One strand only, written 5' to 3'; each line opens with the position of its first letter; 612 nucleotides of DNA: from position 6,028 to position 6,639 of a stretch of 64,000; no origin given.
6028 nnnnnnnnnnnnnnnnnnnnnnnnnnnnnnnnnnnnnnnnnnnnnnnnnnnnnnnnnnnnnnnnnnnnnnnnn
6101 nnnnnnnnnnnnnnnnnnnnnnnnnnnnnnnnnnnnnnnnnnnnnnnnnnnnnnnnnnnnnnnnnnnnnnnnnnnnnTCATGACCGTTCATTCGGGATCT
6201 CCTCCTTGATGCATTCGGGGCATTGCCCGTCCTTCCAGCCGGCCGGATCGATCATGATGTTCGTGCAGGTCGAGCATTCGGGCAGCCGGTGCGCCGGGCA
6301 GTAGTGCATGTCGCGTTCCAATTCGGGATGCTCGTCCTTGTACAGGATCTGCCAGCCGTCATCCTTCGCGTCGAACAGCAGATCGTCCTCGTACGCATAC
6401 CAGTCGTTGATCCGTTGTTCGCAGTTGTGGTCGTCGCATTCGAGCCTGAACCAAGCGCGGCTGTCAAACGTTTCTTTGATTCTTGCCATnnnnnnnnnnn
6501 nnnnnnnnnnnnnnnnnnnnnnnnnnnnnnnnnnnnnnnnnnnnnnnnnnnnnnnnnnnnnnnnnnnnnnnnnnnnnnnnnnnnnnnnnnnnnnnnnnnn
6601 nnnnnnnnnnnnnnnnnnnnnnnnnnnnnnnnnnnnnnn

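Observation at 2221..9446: Minus-strand operon encoding a complete RNA-repair toolkit (phosphoesterase + Pnk kinase/RNA-ligase fusion) alongside MazG-like and several unknown proteins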

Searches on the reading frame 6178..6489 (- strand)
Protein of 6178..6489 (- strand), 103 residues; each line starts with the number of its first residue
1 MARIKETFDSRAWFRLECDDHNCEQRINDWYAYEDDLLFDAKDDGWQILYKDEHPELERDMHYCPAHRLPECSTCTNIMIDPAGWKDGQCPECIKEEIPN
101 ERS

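Call 35: search_protein_families(library=phrogs, proteins=[window:6178-6489:-], max_evalue=0.01)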
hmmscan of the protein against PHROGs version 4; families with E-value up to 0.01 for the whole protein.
window:6178-6489:- (103 aa): 0 families

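Call 36: search_protein_families(library=padloc, proteins=[window:6178-6489:-], max_evalue=0.01)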
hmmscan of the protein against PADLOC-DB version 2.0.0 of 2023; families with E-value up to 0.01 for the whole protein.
window:6178-6489:- (103 aa): 1 family
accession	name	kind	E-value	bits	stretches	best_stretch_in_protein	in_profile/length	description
PDLC01735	TniQ_V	-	0.0055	14.5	1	64-93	138-170/184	TniQ_0_V-K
